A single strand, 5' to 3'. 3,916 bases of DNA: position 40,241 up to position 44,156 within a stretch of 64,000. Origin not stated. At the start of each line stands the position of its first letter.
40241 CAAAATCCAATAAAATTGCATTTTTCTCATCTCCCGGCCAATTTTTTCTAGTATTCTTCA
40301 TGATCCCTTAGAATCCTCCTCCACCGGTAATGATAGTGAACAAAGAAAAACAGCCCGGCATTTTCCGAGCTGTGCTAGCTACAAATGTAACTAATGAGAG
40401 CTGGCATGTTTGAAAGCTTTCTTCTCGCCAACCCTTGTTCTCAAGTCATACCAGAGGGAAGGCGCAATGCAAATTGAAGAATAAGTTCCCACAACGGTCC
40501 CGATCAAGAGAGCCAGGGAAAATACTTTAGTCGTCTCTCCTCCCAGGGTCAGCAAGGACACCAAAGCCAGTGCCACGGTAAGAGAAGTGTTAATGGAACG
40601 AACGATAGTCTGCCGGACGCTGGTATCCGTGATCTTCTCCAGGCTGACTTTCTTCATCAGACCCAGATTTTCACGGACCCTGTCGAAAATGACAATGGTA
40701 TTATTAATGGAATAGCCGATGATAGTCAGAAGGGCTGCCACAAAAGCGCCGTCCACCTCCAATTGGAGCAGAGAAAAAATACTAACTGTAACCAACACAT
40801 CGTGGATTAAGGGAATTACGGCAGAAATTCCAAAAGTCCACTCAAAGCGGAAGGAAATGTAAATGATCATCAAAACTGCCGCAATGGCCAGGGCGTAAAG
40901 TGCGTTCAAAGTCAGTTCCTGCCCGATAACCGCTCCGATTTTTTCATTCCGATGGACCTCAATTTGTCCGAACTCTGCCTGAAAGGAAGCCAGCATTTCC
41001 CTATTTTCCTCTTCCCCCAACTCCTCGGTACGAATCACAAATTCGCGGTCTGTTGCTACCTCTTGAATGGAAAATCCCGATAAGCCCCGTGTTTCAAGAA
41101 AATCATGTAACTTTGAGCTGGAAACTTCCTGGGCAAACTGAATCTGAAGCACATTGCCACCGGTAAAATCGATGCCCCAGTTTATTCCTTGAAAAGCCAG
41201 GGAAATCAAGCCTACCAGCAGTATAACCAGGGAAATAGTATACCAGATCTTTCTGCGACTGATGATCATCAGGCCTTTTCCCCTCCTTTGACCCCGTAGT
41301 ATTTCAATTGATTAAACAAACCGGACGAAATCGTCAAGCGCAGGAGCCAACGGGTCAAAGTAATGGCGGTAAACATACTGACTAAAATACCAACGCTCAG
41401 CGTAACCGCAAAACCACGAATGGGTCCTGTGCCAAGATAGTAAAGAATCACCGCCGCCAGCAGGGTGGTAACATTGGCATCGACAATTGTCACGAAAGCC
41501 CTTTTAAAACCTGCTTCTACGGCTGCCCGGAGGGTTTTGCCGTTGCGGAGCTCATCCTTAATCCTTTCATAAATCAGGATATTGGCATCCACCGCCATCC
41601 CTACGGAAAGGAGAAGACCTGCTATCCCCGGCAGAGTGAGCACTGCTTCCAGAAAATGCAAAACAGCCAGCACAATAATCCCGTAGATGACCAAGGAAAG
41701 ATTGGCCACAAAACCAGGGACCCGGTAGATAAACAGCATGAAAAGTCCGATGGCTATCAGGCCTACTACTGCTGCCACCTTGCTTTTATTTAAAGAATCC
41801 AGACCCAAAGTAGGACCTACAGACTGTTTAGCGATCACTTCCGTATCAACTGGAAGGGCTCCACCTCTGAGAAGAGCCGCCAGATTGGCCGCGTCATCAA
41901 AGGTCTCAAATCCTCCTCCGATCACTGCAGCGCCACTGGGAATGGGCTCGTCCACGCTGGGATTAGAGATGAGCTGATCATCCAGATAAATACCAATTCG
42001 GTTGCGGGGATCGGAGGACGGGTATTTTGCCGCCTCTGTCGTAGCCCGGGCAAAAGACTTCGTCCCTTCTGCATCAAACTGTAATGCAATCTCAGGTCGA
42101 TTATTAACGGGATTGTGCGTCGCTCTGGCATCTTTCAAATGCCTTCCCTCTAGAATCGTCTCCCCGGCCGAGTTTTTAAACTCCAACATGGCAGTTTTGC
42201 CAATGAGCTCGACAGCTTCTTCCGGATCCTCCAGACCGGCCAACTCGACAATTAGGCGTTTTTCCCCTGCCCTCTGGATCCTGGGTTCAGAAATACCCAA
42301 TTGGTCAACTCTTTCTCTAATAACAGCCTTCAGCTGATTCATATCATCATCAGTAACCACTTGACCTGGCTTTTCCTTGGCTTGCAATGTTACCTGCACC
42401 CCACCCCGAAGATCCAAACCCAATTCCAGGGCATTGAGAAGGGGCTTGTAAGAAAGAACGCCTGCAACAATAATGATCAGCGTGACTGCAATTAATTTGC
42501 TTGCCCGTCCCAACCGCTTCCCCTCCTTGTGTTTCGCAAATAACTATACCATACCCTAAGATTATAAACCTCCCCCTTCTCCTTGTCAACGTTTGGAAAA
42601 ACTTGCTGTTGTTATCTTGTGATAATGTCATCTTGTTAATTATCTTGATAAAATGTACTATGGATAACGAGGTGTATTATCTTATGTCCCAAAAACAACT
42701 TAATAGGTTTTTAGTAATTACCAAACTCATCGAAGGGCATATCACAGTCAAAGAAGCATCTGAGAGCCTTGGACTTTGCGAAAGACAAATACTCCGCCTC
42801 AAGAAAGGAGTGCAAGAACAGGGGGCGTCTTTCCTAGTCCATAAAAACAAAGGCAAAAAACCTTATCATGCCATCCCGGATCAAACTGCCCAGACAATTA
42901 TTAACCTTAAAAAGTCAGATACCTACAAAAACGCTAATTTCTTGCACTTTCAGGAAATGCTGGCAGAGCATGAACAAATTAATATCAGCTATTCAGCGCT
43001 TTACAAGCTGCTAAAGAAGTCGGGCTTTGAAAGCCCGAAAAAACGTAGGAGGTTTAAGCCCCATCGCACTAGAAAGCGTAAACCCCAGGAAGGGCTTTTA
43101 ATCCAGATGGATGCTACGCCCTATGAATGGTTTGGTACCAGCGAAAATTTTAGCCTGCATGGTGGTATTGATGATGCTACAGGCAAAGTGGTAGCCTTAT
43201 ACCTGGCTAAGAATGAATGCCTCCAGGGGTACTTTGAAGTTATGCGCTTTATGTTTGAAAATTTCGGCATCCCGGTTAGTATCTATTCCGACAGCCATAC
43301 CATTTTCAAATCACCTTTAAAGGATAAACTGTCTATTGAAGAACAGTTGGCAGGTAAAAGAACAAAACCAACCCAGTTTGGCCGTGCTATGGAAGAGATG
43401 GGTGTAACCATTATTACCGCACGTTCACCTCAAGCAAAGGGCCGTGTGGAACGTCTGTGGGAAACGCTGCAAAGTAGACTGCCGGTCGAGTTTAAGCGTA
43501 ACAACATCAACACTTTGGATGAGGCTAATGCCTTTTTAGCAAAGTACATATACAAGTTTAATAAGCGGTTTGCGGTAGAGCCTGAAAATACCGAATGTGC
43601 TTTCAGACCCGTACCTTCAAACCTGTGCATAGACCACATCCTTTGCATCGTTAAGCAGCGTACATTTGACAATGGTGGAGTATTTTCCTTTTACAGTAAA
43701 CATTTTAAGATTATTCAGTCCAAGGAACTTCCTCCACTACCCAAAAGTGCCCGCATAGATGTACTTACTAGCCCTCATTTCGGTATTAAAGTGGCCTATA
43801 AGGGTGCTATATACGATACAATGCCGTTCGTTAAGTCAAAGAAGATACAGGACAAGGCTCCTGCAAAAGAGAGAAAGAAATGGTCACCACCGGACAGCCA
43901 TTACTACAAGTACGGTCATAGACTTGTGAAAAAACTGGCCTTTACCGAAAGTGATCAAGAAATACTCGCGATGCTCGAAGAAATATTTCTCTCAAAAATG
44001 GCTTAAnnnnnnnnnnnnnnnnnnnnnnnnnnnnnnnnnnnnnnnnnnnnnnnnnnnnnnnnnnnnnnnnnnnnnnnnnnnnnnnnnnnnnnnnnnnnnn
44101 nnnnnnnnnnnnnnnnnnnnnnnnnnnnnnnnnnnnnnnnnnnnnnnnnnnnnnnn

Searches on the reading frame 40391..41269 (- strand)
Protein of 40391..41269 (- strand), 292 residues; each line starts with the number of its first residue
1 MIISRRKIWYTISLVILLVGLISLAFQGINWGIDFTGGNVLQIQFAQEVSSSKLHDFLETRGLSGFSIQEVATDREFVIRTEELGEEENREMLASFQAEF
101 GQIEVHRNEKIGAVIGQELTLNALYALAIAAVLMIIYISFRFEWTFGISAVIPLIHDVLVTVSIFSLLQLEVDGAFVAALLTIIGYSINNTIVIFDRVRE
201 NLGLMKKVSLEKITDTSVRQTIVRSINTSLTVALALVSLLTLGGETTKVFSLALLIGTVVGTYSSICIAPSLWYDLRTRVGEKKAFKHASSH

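Call 69: search_protein_families(library=pfam, proteins=[window:40391-41269:-], max_evalue=0.00001)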
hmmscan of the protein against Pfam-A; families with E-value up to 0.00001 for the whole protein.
window:40391-41269:- (292 aa): 2 families
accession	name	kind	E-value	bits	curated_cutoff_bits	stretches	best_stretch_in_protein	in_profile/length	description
PF02355.23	SecD_SecF_C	-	3.4e-62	209.7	20.5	1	98-278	8-188/189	Protein export membrane protein SecD/SecF, C-terminal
PF07549.19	Sec_GG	-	1.7e-10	40.5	20.3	1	22-49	1-28/28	SecD/SecF GG Motif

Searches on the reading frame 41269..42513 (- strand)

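Call 69: search_protein_families(library=pfam, proteins=[window:41269-42513:-], max_evalue=0.00001)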
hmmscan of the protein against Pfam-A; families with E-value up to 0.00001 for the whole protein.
window:41269-42513:- (414 aa): 4 families
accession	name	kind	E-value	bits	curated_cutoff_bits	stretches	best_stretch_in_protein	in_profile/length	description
PF21760.3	SecD_1st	-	1.6e-24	85.5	27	1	58-115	1-58/60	Protein translocase subunit SecDF, P1 domain, N-terminal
PF22599.2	SecDF_P1_head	-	1.8e-24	86.3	27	1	118-222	18-114/114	SecDF, P1 head subdomain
PF02355.23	SecD_SecF_C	-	1.4e-17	64.2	20.5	1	223-387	12-179/189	Protein export membrane protein SecD/SecF, C-terminal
PF03176.21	MMPL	-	1.4e-07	31.2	20.5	1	244-391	145-299/333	MMPL family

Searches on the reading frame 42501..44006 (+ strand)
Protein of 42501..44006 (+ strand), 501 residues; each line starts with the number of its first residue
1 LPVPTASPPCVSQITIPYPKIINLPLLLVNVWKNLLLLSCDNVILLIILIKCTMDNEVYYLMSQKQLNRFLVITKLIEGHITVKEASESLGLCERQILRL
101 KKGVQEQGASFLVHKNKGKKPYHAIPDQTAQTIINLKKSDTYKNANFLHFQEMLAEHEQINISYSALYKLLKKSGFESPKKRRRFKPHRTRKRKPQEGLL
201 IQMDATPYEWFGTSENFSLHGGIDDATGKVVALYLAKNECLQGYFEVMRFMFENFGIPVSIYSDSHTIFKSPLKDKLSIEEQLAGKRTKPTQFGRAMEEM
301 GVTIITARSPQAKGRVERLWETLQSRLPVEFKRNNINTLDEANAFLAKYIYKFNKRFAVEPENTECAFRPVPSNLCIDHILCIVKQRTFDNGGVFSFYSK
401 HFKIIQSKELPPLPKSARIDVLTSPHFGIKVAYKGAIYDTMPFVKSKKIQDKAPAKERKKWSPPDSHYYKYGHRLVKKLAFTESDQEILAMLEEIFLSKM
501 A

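Call 53: search_protein_families(library=pfam, proteins=[window:42501-44006:+], max_evalue=10)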
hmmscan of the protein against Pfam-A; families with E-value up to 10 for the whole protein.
window:42501-44006:+ (501 aa): 7 families
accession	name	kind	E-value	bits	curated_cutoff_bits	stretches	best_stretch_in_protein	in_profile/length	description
PF13518.12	HTH_28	-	6.4e-07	29.8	25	1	70-120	3-52/52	Helix-turn-helix domain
PF13551.12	HTH_29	-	0.00012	22.5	28.1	1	71-127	3-61/64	Winged helix-turn helix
PF00665.32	rve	-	0.001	19.8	32.6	1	196-270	3-79/102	Integrase core domain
PF13384.12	HTH_23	-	0.0063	16.8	24.6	1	65-112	3-49/50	Homeodomain-like domain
PF13683.12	rve_3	-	0.0072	16.5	26.5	1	304-355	7-55/67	Integrase core domain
PF24764.1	rva_4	-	0.17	12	26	1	217-267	24-74/194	Integrase core domain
PF06082.17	YjbH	-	0.18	11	24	1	364-396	509-541/658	Exopolysaccharide biosynthesis protein YbjH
